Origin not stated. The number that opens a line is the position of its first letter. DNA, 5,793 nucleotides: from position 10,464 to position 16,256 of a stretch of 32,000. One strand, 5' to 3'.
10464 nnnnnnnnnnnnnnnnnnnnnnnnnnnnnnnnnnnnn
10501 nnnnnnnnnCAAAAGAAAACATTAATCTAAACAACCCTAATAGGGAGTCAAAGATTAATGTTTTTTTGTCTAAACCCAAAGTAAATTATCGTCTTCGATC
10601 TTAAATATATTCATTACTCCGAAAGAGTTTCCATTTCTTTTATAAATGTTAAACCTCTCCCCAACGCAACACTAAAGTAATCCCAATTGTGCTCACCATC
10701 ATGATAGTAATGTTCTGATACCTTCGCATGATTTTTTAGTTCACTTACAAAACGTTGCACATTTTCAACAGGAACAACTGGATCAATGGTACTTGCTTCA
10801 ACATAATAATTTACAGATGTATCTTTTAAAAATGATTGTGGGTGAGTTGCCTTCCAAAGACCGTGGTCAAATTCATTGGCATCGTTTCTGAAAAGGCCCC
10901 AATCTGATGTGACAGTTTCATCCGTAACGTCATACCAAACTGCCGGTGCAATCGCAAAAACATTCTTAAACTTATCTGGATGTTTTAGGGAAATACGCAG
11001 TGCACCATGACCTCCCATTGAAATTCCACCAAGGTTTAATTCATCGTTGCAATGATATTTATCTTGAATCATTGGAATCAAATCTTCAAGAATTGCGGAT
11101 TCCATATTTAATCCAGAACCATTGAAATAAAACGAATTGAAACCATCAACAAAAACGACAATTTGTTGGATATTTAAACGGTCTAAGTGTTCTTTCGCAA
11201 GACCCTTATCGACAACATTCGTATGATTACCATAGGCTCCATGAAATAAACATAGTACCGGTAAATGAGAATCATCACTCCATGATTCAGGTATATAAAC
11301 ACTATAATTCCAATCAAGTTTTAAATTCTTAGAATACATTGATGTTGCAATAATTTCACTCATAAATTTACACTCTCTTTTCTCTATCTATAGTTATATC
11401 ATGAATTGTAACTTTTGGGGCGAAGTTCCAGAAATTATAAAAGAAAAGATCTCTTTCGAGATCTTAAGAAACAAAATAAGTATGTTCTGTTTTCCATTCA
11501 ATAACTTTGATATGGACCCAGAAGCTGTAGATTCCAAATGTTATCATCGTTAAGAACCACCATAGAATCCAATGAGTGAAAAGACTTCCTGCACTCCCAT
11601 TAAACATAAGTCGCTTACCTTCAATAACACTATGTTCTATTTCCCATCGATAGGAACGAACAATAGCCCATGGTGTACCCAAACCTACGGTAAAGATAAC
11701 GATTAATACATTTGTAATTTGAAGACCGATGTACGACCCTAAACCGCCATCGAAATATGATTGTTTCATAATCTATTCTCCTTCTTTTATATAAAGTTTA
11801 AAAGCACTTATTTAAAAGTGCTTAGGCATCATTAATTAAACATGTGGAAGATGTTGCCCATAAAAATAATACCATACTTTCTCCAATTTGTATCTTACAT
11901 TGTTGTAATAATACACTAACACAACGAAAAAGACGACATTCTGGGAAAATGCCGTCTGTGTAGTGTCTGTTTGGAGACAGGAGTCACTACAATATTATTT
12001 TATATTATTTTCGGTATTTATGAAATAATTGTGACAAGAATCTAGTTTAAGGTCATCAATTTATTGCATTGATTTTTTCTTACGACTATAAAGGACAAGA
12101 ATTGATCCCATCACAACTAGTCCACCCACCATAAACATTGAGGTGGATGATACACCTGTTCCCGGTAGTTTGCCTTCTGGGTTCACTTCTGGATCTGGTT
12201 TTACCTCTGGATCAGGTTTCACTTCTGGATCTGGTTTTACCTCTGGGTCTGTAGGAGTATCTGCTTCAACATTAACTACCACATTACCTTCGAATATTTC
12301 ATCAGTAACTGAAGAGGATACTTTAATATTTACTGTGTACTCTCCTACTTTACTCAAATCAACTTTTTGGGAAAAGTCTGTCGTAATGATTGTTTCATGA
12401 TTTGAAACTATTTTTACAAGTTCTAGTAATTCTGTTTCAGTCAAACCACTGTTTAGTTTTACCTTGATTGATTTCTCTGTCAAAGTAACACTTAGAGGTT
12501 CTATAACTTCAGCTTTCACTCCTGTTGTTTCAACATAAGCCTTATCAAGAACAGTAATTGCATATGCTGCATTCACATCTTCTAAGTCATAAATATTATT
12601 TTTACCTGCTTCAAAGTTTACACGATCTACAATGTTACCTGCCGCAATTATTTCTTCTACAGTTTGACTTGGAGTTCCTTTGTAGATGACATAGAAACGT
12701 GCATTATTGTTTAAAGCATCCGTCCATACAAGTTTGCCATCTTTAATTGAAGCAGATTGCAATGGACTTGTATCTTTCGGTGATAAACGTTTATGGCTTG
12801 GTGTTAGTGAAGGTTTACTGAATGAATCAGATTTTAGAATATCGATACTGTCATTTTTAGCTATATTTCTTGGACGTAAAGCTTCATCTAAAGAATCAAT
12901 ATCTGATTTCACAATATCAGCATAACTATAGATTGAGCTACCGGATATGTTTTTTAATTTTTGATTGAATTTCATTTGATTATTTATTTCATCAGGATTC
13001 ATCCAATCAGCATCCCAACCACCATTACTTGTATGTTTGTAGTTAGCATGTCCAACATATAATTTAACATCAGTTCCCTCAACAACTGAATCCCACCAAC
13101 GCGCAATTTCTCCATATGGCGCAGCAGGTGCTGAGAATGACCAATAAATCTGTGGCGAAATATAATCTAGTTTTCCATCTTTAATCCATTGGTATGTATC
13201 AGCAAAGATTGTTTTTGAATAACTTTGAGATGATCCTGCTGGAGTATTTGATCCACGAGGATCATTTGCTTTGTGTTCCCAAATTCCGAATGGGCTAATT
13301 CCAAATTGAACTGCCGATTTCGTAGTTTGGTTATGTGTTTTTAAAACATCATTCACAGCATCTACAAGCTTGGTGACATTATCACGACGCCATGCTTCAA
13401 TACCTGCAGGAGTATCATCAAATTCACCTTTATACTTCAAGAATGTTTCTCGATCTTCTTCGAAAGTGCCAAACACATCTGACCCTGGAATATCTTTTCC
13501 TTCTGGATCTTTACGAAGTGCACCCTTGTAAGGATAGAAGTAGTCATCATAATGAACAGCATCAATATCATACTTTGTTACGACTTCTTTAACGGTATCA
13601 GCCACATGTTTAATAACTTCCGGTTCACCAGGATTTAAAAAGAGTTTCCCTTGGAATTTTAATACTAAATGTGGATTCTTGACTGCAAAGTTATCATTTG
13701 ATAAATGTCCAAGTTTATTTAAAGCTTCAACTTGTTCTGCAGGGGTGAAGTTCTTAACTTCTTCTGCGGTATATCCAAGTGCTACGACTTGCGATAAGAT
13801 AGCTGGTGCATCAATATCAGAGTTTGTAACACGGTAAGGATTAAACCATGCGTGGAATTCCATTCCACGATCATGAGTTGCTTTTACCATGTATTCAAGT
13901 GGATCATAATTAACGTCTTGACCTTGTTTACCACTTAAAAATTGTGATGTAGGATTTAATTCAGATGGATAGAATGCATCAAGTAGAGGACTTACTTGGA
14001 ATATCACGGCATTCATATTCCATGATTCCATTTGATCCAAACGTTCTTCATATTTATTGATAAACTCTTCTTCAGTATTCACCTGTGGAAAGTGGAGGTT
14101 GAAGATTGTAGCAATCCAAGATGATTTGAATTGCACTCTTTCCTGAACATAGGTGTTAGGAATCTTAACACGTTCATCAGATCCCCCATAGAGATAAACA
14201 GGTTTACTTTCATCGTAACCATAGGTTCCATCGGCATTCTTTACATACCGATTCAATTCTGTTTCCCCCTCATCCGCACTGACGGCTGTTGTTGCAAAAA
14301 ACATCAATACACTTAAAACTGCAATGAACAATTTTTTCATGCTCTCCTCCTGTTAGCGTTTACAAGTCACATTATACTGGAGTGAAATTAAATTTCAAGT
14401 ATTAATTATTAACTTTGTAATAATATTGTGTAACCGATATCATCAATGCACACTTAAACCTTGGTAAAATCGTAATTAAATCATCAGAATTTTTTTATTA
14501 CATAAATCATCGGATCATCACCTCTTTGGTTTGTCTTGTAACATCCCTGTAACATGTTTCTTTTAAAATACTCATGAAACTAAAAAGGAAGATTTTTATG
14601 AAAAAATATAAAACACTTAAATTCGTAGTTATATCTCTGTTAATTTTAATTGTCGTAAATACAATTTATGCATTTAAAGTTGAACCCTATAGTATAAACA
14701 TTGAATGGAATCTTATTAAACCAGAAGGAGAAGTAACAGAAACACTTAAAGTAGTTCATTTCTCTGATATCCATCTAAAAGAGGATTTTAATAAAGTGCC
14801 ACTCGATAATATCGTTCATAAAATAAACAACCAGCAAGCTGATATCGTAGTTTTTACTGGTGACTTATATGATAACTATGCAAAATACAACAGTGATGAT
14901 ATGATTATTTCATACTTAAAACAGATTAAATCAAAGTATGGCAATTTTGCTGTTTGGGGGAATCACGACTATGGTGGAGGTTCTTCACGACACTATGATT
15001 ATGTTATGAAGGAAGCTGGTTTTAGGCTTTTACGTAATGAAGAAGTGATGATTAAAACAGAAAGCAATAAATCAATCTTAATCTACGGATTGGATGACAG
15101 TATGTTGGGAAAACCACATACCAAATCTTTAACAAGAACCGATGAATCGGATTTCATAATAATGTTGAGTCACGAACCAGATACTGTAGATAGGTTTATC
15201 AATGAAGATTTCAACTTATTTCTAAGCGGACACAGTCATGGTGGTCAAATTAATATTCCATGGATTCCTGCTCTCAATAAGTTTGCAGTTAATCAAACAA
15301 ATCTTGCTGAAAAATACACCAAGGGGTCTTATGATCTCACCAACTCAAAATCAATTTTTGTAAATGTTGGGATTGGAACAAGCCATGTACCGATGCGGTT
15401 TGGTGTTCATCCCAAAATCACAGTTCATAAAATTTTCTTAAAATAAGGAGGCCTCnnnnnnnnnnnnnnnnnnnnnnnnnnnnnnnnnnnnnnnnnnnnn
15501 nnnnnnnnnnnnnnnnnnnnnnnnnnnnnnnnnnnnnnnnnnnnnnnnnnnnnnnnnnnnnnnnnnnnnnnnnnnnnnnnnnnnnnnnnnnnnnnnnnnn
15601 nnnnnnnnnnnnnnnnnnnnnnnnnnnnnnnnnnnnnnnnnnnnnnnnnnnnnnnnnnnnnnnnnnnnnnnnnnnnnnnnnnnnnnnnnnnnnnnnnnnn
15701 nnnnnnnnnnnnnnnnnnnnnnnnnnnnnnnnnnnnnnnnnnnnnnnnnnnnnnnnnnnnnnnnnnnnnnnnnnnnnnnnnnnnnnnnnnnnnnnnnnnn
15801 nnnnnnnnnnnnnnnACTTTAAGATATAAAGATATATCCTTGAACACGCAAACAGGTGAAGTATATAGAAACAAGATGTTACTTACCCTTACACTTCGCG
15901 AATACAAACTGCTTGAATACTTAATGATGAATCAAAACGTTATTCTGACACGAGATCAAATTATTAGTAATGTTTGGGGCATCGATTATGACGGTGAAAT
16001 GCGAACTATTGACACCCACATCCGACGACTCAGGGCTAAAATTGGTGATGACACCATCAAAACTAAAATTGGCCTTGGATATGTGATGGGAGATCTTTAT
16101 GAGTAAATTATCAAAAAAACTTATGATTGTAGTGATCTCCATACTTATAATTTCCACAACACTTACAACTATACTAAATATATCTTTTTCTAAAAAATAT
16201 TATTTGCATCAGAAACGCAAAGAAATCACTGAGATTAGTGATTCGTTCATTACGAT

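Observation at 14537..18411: An identical 11-bp-phased TGTAACA direct repeat with identical promoter geometry lies upstream of the two-component operon and the dehydratase-murG operon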

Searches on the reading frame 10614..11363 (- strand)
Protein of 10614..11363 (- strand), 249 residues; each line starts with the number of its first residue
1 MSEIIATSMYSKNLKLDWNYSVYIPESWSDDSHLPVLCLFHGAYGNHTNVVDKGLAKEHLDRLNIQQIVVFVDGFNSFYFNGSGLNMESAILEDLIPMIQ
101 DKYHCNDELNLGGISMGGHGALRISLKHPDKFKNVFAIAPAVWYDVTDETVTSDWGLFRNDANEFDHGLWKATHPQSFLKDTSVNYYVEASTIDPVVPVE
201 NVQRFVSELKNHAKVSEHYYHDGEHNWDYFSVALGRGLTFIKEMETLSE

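Call 4: search_protein_families(library=pfam, proteins=[window:10614-11363:-])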
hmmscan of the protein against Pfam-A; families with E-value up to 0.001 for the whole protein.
window:10614-11363:- (249 aa): 4 families
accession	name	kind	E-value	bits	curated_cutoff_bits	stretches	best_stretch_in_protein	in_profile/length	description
PF00756.26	Esterase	-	1.5e-18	67.9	22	1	11-238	1-248/251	Putative esterase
PF12146.15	Hydrolase_4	-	3.3e-07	30.3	27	1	92-145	59-114/239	Serine aminopeptidase, S33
PF00326.27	Peptidase_S9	-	2.3e-06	27.7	22.6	1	98-225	55-187/213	Prolyl oligopeptidase family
PF00561.26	Abhydrolase_1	-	3.6e-06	27.2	25.8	1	36-154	2-120/245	alpha/beta hydrolase fold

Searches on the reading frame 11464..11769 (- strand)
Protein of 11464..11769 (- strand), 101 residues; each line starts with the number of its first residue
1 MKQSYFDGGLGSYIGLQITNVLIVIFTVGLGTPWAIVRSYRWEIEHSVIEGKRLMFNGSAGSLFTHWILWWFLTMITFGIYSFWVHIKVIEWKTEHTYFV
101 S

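Call 4: search_protein_families(library=pfam, proteins=[window:11464-11769:-])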
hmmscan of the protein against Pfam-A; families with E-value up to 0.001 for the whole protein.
window:11464-11769:- (101 aa): 2 families
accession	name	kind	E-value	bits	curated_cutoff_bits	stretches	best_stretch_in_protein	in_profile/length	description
PF05987.18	DUF898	-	1.9e-14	54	28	2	11-52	271-312/336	Bacterial protein of unknown function (DUF898)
PF20403.5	DUF6693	-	2.8e-06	27.9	31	1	11-98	9-102/104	Family of unknown function (DUF6693)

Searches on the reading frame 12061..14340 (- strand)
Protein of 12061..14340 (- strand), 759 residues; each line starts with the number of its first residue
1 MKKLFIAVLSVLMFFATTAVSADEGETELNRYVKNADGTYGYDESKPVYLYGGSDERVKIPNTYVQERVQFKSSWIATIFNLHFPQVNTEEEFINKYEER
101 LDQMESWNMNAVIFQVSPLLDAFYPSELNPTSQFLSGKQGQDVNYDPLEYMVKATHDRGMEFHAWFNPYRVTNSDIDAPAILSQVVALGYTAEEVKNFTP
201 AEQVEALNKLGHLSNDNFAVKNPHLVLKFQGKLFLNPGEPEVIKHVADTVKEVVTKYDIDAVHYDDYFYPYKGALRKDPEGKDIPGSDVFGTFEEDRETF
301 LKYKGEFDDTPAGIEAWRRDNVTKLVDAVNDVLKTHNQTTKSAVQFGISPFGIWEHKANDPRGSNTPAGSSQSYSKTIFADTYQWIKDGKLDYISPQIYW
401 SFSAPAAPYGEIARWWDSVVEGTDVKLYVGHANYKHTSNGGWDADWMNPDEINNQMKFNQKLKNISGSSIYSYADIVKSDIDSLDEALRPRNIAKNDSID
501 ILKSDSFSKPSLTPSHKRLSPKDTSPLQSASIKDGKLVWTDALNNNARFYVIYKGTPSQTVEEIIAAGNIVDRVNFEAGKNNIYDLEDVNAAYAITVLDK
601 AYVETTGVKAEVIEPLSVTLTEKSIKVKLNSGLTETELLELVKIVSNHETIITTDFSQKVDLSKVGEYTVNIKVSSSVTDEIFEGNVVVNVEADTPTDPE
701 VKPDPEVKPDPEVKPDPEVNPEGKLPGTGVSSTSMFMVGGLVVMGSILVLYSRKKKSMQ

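Call 4: search_protein_families(library=pfam, proteins=[window:12061-14340:-])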
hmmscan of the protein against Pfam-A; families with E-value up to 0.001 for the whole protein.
window:12061-14340:- (759 aa): 3 families
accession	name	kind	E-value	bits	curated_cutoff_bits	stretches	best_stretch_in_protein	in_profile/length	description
PF02638.21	GHL10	-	2e-57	195.1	27.9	1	73-447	4-310/311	Glycosyl hydrolase-like 10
PF18981.6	InlK_D3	-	1.2e-09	38.5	25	1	622-677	6-61/75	Internalin K domain (D3/D4)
PF00746.26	Gram_pos_anchor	-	5.6e-06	26.6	20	1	718-756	2-40/43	LPXTG cell wall anchor motif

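Call 27: search_protein_families(library=ncbifam, proteins=[window:12061-14340:-], max_evalue=0.00001)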
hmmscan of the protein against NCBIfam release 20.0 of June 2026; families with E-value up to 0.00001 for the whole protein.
window:12061-14340:- (759 aa): 2 families
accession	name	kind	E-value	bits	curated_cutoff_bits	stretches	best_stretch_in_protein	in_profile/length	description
NF033186.1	internalin_K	exception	6e-12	44.8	1100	1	606-722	420-539/604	class 1 internalin InlK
NF053819.1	EF0750_LPXTG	subfamily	2.4e-09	37.6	47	1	684-756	33-104/105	EF2685/EF0750 family sortase-dependent surface protein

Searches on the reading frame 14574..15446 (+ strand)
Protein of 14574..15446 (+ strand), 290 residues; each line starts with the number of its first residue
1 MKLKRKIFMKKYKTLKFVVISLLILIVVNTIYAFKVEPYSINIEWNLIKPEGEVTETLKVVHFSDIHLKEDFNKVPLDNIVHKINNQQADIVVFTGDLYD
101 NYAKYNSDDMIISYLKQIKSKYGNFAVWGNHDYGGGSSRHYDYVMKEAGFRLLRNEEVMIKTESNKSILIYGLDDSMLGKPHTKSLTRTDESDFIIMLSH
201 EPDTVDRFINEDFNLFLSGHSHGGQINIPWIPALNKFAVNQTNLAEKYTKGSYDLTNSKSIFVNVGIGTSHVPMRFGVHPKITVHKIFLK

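Call 4: search_protein_families(library=pfam, proteins=[window:14574-15446:+])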
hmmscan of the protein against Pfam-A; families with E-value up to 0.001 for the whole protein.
window:14574-15446:+ (290 aa): 2 families
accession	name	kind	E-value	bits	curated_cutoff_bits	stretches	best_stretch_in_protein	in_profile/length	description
PF00149.33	Metallophos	-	1.7e-13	51.9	21.5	1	58-223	1-190/191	Calcineurin-like phosphoesterase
PF12850.12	Metallophos_2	-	2e-05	25.1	27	1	59-222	2-117/154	Calcineurin-like phosphoesterase superfamily domain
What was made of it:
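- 14598..15446 (+): Membrane-anchored metallophosphoesterase (YaeI/LpxG-like), first gene of the operon. The start is revised to the ATG at 14598, which has an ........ ribosome-binding site. The ORF-finder start at 14574 lies only 5 nt after the -10 hexamer. Pfam Metallophos (call 4).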

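Call 27: search_protein_families(library=ncbifam, proteins=[window:14574-15446:+], max_evalue=0.00001)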
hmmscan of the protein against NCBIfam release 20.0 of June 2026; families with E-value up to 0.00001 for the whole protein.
window:14574-15446:+ (290 aa): 2 families
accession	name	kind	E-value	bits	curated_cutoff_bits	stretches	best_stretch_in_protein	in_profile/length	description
NF033458.1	lipid_A_LpxG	equivalog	1.6e-39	136.1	350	2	144-285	177-316/321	UDP-2,3-diacylglucosamine diphosphatase LpxG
NF008460.0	PRK11340.1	equivalog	1.1e-33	116.8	188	1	32-286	24-269/271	phosphodiesterase YaeI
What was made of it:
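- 14598..15446 (+): NCBIfam YaeI and LpxG hits are below cutoff (call 27).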

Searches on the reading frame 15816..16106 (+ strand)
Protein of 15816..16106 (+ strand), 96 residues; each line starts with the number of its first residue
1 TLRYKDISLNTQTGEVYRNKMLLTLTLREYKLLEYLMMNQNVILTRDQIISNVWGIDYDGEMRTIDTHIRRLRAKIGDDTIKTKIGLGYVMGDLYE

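Call 54: search_solved_structures(query=window:15816-16106:+, max_evalue=0.00001, show_alignments=3)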
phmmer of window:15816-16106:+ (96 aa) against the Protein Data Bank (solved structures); distinct sequences matched with E-value up to 0.00001: 49.
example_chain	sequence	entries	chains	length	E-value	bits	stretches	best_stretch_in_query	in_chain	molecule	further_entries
2oqr_A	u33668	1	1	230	7.7e-17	64.6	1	16-81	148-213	Sensory transduction protein regX3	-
3rjp_A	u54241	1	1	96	1.1e-15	60.9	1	4-91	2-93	CovR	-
7e1d_B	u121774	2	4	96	1.4e-14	57.4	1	4-91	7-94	DNA-binding response regulator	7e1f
2zxj_A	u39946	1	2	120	1.9e-14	56.9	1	5-90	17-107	Transcriptional regulatory protein walR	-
7e92_A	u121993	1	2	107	2e-14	56.8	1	4-91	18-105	DNA-binding response regulator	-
8hml_A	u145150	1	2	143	2.2e-14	56.7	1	20-80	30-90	DNA-binding response OmpR family regulator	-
8hig_A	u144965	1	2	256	4.7e-14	55.7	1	20-80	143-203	DNA-binding response OmpR family regulator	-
2d1v_A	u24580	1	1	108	8.6e-14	54.8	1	21-90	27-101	Transcriptional regulatory protein yycF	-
7e1b_A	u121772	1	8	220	1.2e-13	54.4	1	4-91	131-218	DNA-binding response regulator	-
8hih_O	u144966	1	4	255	1.5e-13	54.1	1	22-79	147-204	Transcriptional regulatory protein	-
5za3_A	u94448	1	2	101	2.2e-13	53.5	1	23-91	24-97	DNA-binding response regulator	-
2hwv_A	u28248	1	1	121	2.5e-13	53.3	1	10-90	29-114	DNA-binding response regulator VicR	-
6cqg_A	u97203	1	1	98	2.6e-13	53.3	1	23-91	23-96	DNA-binding response regulator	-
1kgs_A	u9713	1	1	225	1.6e-12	50.8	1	6-92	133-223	DNA BINDING RESPONSE REGULATOR D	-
2pmu_A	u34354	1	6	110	5.7e-12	49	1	2-92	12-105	response regulator PHOP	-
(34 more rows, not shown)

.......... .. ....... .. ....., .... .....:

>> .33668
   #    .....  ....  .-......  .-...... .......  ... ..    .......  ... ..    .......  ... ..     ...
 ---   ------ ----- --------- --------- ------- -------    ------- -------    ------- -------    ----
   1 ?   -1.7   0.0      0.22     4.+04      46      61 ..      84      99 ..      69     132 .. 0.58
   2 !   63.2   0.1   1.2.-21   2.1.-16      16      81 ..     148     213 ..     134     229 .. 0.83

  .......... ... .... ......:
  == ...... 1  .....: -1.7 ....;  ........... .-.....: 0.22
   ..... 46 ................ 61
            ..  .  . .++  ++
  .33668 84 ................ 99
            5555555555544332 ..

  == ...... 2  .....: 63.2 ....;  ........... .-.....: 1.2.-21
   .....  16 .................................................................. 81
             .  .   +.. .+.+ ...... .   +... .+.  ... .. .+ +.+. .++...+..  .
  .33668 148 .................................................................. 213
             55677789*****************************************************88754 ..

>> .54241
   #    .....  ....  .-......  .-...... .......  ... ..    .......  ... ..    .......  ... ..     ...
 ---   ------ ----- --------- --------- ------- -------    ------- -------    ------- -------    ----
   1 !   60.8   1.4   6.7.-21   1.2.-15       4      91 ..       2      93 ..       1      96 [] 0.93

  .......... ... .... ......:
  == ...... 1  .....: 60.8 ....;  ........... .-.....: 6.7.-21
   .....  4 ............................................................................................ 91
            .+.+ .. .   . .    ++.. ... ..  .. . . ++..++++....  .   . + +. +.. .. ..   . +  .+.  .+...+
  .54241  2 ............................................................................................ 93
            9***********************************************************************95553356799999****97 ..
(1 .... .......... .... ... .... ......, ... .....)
